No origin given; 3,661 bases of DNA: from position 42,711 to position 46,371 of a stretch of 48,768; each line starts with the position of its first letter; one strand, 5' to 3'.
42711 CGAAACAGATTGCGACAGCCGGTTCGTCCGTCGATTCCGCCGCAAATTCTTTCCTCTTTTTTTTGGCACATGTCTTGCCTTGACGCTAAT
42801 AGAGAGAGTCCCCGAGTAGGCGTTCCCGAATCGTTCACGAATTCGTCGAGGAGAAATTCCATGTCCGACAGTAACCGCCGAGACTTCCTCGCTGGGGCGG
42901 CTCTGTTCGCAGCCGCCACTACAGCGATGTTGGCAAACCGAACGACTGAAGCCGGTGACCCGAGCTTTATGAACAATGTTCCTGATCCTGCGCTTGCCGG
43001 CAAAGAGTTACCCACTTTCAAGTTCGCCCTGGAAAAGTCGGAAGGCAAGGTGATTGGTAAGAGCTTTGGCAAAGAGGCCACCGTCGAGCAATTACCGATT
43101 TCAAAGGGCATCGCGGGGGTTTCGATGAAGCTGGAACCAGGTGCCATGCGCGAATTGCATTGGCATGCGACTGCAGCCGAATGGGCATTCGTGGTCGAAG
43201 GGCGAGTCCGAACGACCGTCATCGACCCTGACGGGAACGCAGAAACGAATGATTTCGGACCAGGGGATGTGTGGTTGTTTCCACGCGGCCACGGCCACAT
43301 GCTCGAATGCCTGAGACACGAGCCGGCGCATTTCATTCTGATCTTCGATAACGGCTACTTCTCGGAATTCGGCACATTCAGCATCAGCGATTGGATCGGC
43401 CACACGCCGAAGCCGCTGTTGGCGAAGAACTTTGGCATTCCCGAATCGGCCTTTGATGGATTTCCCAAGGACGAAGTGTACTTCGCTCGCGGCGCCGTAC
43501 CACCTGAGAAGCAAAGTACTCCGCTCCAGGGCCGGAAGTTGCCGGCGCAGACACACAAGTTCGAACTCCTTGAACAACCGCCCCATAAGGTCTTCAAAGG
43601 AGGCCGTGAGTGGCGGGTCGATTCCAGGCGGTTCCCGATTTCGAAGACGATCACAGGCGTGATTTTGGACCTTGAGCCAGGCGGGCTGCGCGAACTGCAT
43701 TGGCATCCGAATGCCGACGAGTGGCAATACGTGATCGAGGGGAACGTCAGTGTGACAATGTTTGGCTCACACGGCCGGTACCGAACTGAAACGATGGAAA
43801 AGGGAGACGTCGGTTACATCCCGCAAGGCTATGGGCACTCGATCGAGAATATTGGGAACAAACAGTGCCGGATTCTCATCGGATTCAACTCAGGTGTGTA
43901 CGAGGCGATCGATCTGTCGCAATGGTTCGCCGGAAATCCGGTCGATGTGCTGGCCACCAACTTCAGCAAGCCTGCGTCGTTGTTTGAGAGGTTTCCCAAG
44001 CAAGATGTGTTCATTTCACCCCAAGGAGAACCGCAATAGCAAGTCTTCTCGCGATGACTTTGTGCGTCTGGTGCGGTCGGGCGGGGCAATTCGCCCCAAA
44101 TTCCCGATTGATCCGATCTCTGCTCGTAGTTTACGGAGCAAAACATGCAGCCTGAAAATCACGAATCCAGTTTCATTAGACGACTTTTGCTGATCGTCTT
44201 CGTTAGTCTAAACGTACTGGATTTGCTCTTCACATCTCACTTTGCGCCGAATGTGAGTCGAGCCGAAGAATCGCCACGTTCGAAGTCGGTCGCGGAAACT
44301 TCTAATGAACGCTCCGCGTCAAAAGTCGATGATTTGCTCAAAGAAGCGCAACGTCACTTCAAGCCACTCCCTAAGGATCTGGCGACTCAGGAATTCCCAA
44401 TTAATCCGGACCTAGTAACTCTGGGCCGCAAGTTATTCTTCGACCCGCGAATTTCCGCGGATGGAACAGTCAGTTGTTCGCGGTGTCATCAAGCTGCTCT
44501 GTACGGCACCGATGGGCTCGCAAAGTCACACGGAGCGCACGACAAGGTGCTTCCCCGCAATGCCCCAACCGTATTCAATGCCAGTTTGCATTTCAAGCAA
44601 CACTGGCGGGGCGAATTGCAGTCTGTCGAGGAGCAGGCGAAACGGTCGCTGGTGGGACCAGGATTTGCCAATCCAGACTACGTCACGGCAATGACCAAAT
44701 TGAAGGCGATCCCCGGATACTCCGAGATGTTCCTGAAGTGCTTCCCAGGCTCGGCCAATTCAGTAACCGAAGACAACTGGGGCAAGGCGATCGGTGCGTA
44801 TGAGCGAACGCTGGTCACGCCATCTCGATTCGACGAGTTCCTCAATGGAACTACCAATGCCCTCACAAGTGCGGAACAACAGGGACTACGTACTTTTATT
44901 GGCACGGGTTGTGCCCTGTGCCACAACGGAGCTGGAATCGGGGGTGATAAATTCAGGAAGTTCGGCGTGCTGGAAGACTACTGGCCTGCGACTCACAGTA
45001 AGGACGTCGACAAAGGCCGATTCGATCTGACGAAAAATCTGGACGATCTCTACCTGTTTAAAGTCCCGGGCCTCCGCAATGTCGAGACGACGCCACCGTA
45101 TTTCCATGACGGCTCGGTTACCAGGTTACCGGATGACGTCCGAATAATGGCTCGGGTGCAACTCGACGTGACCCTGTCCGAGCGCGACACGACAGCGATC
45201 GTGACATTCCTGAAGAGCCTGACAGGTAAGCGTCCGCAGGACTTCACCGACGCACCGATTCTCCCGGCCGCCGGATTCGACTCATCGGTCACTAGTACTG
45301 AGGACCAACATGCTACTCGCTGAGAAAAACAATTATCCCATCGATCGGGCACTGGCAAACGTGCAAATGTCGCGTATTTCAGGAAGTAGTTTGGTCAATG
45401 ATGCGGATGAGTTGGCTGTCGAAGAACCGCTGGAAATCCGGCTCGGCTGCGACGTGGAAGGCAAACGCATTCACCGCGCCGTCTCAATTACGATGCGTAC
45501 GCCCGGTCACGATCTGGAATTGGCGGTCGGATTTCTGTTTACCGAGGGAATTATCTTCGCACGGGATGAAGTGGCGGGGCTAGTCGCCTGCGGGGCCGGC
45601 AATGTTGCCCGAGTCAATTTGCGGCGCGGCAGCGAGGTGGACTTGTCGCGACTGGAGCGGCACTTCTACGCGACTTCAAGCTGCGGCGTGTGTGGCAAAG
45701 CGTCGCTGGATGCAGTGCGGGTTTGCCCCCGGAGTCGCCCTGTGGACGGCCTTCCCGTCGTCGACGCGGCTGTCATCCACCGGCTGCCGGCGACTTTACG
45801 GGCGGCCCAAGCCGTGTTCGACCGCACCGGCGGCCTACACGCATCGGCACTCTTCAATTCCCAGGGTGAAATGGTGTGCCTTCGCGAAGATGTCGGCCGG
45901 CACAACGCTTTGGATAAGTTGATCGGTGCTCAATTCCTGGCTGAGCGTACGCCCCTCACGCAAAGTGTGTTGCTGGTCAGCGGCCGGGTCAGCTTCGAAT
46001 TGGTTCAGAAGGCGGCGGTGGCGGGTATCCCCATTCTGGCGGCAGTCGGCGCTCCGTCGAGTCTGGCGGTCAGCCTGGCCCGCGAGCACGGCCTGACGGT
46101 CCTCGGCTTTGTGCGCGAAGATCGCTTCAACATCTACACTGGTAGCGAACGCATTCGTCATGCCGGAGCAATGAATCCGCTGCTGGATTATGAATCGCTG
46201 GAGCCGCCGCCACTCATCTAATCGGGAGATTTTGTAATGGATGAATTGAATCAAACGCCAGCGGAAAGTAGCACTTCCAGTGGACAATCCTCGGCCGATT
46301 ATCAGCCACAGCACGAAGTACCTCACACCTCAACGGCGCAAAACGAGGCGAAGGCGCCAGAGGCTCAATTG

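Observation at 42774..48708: Perfect sigma-54 promoter driving an exported oxalate decarboxylase / di-haem peroxidase / FdhD / YdeP-FdhF-like molybdoenzyme operon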

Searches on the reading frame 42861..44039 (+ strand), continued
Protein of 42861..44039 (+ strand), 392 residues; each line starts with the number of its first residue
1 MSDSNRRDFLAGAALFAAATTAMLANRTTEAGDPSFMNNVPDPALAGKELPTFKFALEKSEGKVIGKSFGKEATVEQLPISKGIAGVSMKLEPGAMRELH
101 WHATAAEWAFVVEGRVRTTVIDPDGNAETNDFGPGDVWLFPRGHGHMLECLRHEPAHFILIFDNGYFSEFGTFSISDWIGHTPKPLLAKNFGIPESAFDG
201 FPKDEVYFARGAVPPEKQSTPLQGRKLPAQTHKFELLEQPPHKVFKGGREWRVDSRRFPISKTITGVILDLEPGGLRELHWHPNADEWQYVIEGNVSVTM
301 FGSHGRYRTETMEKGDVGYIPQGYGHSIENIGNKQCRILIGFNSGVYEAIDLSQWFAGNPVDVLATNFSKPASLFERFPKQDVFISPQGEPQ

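Call 45: search_protein_families(library=pfam, proteins=[L120:2313-2873:+, L120:2933-3424:+, L120:3535-4458:+, L120:4474-5007:+, L120:5020-7788:+, L100:2702-3313:+, L100:4936-6354:+, L100:6296-7504:+, L082:9358-10824:+, L082:12296-13924:-])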
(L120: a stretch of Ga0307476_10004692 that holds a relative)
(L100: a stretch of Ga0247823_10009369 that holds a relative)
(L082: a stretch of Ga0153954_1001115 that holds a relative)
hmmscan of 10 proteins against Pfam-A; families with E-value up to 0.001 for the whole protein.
L120:2313-2873:+ (186 aa): 1 family
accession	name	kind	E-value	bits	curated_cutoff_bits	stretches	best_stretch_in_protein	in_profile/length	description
PF02635.20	DsrE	-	6.9e-12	46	22.7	1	73-183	20-114/116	DsrE/DsrF-like family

L120:2933-3424:+ (163 aa): 0 families

L120:3535-4458:+ (307 aa): 1 family
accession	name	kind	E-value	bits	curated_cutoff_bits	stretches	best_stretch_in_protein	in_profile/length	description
PF02634.21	FdhD-NarQ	-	4.4e-67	226.7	27.2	1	59-285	13-236/237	FdhD/NarQ family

L120:4474-5007:+ (177 aa): 1 family
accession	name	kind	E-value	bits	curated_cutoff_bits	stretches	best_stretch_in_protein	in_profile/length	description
PF04879.21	Molybdop_Fe4S4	-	7.7e-16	58.3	22.7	1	32-82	2-52/55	Molybdopterin oxidoreductase Fe4S4 domain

L120:5020-7788:+ (922 aa): 2 families
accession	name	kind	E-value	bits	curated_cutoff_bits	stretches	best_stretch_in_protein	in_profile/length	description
PF00384.28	Molybdopterin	-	1.8e-19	70.4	24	1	16-430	101-295/353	Molybdopterin oxidoreductase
PF01568.27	Molydop_binding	-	1.4e-15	57.7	26.8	1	759-875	3-108/110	Molydopterin dinucleotide binding domain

L100:2702-3313:+ (203 aa): 1 family
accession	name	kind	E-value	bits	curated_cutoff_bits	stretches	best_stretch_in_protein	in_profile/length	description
PF00210.30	Ferritin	-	2.5e-26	92.7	24.5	1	64-196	4-132/142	Ferritin-like domain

L100:4936-6354:+ (472 aa): 1 family
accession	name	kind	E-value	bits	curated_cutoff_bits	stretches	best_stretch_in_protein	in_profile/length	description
PF13442.11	Cytochrome_CBB3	-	3.9e-07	30.7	27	1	360-424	3-66/68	Cytochrome C oxidase, cbb3-type, subunit III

L100:6296-7504:+ (402 aa): 0 families

L082:9358-10824:+ (488 aa): 0 families

L082:12296-13924:- (542 aa): 11 families
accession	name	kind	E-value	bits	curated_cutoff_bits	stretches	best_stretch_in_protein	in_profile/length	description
PF00158.32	Sigma54_activat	-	4.7e-72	241.6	20.2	1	226-392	1-167/168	Sigma-54 interaction domain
PF14532.12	Sigma54_activ_2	-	5.4e-21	75.7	25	1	227-397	1-138/138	Sigma-54 interaction domain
PF25601.1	AAA_lid_14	-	2.7e-20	72.4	27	1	398-464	1-67/87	AAA+ ATPase lid domain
PF01590.32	GAF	-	5.5e-11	43.6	22.4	1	30-190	6-133/133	GAF domain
PF07728.20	AAA_5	-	5.8e-09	36.5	22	1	250-370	2-125/139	AAA domain (dynein-related subfamily)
PF13185.12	GAF_2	-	2.6e-06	28.1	28.6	1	96-191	39-136/136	GAF domain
PF00004.35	AAA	-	5.2e-06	27.4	21.2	1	250-377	1-119/131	ATPase family associated with various cellular activities (AAA)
PF01078.27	Mg_chelatase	-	0.0001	22.2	20.3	0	238-372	13-162/207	Magnesium chelatase, subunit ChlI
PF07724.20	AAA_2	-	0.00014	22.4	27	1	249-375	5-132/166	AAA domain (Cdc48 subfamily)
PF02954.25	HTH_8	-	0.00029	20.9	22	0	492-533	2-40/42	Bacterial regulatory protein, Fis family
PF13191.12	AAA_16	-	0.00051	21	32.6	1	225-342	1-120/167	AAA ATPase domain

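Call 79: search_protein_families(library=ncbifam, proteins=[L007:8001-9203:+, L003:8001-9179:+], max_evalue=1e-20)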
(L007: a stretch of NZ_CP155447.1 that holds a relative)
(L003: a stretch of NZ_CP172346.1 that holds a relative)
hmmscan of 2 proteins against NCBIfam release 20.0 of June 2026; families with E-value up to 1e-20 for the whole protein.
L007:8001-9203:+ (400 aa): 1 family
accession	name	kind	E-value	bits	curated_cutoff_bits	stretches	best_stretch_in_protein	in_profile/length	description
TIGR03404.1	bicupin_oxalic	subfamily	4.6e-105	351.7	254.2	1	37-381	19-361/367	bicupin, oxalate decarboxylase family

L003:8001-9179:+ (392 aa): 1 family
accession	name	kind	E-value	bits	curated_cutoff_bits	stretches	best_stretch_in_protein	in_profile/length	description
TIGR03404.1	bicupin_oxalic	subfamily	2.3e-102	342.8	254.2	1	47-382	29-362/367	bicupin, oxalate decarboxylase family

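Call 86: find_encoding_contigs(protein=P0007, flank=9000, max_places=1)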
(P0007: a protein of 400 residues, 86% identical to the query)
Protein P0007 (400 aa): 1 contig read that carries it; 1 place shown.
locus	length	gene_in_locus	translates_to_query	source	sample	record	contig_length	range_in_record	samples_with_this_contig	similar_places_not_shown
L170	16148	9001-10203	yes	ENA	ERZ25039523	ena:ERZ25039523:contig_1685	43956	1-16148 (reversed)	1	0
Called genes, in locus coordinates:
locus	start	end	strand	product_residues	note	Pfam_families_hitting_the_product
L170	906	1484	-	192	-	PF07638:Sigma70_ECF, PF08281:Sigma70_r4_2, PF04545:Sigma70_r4 (weak)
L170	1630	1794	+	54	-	-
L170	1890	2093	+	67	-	-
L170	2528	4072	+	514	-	PF00873:ACR_tran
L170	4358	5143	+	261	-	PF00873:ACR_tran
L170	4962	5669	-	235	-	-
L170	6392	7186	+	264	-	PF25954:Beta-barrel_RND_2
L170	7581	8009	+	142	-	PF00484:Pro_CA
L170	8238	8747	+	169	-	-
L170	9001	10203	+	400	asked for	PF00190:Cupin_1, PF05899:Cupin_3 (faint), PF07883:Cupin_2, PF14667:Polysacc_synt_C (faint), PF19480:DUF6016 (faint), PF08007:JmjC_2 (faint), PF00190:Cupin_1, PF07883:Cupin_2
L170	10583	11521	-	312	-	PF00756:Esterase, PF12146:Hydrolase_4 (faint)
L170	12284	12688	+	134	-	-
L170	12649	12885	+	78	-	PF01131:Topoisom_bac (weak)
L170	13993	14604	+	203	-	PF13342:Toprim_Crpt (faint)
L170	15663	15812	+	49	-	-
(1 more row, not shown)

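Call 87: find_encoding_contigs(protein=P0010, flank=9000, max_places=1)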
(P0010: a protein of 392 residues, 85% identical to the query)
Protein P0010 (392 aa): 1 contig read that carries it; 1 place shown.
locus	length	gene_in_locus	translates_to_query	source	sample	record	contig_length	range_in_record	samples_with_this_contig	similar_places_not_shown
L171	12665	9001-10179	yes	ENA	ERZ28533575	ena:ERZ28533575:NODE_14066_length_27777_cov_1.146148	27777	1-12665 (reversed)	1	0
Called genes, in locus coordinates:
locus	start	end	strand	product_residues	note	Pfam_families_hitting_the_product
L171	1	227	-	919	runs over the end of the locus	PF13493:DUF4118, PF00989:PAS, PF08447:PAS_3, PF08448:PAS_4, PF13426:PAS_9 (weak), PF00512:HisKA, PF02518:HATPase_c, PF00072:Response_reg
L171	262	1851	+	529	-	PF00072:Response_reg, PF00158:Sigma54_activat, PF14532:Sigma54_activ_2, PF25601:AAA_lid_14, PF02954:HTH_8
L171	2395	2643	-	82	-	-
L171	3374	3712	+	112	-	-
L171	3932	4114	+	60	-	-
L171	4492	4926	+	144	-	-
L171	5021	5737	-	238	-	-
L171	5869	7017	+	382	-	PF07396:Porin_O_P (faint)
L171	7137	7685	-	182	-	-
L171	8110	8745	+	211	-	-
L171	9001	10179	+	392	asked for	PF00190:Cupin_1, PF14667:Polysacc_synt_C (faint), PF05899:Cupin_3 (faint), PF07883:Cupin_2, PF08007:JmjC_2 (faint), PF00190:Cupin_1, PF07883:Cupin_2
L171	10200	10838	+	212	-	PF01966:HD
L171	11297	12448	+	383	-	-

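Call 88: find_encoding_contigs(protein=P0012, flank=9000, max_places=1)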
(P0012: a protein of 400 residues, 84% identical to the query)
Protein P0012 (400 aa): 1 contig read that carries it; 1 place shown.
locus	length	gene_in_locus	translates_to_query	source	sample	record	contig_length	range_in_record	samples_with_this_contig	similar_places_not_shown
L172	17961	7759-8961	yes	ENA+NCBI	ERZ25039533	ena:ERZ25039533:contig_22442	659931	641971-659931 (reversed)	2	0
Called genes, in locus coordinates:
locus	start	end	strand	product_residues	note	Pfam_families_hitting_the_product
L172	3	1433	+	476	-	?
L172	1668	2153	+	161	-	PF00588:SpoU_methylase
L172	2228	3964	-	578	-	-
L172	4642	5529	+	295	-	-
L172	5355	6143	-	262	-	-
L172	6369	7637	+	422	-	PF00291:PALP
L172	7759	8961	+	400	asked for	PF00190:Cupin_1, PF07883:Cupin_2, PF14667:Polysacc_synt_C (faint), PF05899:Cupin_3 (faint), PF00190:Cupin_1, PF07883:Cupin_2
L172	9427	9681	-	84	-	-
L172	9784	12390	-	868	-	PF22807:TrAA12 (faint), PF07995:GSDH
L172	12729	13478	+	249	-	PF04542:Sigma70_r2 (weak)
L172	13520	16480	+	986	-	PF00069:Pkinase, PF03109:ABC1 (faint), PF07714:PK_Tyr_Ser-Thr, PF14559:TPR_19 (weak), PF13432:TPR_16 (weak), PF14559:TPR_19, PF13432:TPR_16 (weak), PF00515:TPR_1 (weak), +12 more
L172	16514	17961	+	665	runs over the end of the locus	-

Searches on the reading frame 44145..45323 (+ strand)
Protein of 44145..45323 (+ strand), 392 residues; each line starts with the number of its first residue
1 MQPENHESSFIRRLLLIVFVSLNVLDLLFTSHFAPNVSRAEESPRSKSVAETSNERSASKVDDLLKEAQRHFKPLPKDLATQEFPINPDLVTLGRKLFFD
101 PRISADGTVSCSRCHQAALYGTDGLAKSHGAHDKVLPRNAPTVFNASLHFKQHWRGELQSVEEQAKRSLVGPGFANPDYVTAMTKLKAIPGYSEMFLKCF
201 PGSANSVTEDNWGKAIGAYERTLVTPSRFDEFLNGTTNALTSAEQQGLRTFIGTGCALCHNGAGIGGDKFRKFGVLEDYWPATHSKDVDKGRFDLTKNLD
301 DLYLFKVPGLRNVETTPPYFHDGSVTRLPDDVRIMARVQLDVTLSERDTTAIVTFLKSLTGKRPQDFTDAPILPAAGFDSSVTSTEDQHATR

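Call 3: search_protein_families(library=pfam, proteins=[window:44145-45323:+])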
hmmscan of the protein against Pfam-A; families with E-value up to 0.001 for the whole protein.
window:44145-45323:+ (392 aa): 2 families
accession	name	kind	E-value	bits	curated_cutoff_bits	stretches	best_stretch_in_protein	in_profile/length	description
PF03150.19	CCP_MauG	-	3e-44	151.7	25.6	1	89-237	2-148/149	Di-haem cytochrome c peroxidase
PF00034.26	Cytochrom_C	-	0.00023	22.9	21.3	0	249-359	6-89/90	Cytochrome c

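Call 6: search_protein_families(library=ncbifam, proteins=[window:44145-45323:+])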
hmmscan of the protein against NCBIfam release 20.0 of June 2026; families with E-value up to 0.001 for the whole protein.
window:44145-45323:+ (392 aa): 4 families
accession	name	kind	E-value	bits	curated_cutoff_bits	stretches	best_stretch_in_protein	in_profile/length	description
TIGR04039.1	MXAN_0977_Heme2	hypoth_equivalog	1.3e-42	146.1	362.85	1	84-333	5-273/336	MbnH family di-heme enzyme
TIGR03791.1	TTQ_mauG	equivalog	2.8e-39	135.1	443.85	1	88-333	3-242/291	tryptophan tryptophylquinone biosynthesis enzyme MauG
TIGR03981.2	SAM_quin_mod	hypoth_equivalog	3.7e-33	115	340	2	204-333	224-356/411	His-Xaa-Ser system-associated MauG-like protein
NF052341.1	hydrazine_gamma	equivalog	6e-05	22.1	625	0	299-358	275-338/339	hydrazine synthase subunit gamma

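Call 21: search_solved_structures(query=window:44145-45320:+, show_alignments=1, max_evalue=1e-10)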
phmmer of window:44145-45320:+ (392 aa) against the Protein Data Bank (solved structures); distinct sequences matched with E-value up to 1e-10: 27.
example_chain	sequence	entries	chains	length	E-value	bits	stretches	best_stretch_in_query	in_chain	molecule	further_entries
4aao_A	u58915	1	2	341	2.7e-77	263.7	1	54-377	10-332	CYTOCHROME C551 PEROXIDASE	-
4aal_A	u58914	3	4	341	4.5e-77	263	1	54-377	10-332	CYTOCHROME C551 PEROXIDASE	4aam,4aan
6fu3_A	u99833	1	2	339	8.4e-77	262.1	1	62-377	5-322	Protein CcpR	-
6qkn_A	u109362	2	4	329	1.4e-76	261.4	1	62-375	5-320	Cytochrome-c peroxidase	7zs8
3hq8_A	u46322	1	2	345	2.5e-69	237.5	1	58-376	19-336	Cytochrome c551 peroxidase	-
3hq9_A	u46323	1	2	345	3.3e-69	237.1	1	58-376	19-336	Cytochrome c551 peroxidase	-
3hq6_A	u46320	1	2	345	3e-68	234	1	58-376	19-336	Cytochrome c551 peroxidase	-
3hq7_A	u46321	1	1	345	3.1e-67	230.6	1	58-376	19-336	Cytochrome c551 peroxidase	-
1zzh_A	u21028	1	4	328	8.8e-67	229.1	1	67-376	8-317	cytochrome c peroxidase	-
1nml_A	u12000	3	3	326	2.3e-66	227.8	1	62-376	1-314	di-haem cytochrome c peroxidase | Cytochrome c peroxidase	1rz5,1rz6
1iqc_A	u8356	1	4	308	2e-65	224.7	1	84-380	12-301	di-heme peroxidase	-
1eb7_A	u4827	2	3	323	3.6e-65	223.8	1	65-376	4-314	CYTOCHROME C551 PEROXIDASE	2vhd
2c1u_A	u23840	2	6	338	4.2e-64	220.3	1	82-375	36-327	DI-HAEM CYTOCHROME C PEROXIDASE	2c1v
3o5c_A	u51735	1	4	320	6.3e-60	206.6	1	76-377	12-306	Cytochrome c551 peroxidase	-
9qdt_A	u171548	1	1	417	9.7e-53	182.9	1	67-361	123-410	Probable cytochrome c peroxidase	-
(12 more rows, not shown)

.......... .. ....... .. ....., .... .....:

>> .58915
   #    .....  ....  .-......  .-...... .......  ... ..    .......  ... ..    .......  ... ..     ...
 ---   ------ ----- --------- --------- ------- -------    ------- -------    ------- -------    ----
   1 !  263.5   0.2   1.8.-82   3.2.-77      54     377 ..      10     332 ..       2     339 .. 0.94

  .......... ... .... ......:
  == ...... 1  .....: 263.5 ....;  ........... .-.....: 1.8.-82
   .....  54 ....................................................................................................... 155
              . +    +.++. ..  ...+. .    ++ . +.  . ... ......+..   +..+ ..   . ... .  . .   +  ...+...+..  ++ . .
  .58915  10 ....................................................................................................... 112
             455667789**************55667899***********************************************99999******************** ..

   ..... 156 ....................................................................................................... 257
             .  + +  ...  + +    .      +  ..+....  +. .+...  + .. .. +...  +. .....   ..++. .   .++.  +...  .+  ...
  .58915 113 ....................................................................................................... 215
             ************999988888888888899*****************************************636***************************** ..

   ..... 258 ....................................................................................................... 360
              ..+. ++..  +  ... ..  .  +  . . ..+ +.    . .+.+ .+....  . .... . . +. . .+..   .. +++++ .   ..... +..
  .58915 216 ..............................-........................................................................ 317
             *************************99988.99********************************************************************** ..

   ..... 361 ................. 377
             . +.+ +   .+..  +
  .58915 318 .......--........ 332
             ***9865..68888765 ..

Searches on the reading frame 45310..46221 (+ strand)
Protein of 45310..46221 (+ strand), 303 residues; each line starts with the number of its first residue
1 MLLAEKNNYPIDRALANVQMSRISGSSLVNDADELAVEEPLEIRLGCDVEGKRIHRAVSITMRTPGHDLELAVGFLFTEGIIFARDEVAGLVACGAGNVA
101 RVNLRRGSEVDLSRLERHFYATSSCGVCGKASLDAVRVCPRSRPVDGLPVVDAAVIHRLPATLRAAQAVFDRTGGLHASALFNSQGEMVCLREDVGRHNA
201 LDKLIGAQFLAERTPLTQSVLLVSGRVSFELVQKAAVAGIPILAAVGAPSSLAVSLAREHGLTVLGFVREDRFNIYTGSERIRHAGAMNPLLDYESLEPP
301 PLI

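Call 3: search_protein_families(library=pfam, proteins=[window:45310-46221:+])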
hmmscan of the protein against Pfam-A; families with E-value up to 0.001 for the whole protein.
window:45310-46221:+ (303 aa): 1 family
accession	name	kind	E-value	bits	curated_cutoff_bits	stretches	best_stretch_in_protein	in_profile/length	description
PF02634.21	FdhD-NarQ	-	2.3e-67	227.6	27.2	1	56-282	13-236/237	FdhD/NarQ family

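Call 6: search_protein_families(library=ncbifam, proteins=[window:45310-46221:+])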
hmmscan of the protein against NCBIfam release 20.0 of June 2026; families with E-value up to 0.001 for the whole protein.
window:45310-46221:+ (303 aa): 2 families
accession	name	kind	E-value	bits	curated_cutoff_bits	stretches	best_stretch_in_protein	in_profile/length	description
NF001943.0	PRK00724.1-2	equivalog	2e-88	295.9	269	1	13-283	3-273/274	formate dehydrogenase accessory sulfurtransferase FdhD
TIGR00129.1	fdhD_narQ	equivalog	7.8e-49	166.2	140.9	1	33-283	3-236/237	formate dehydrogenase accessory sulfurtransferase FdhD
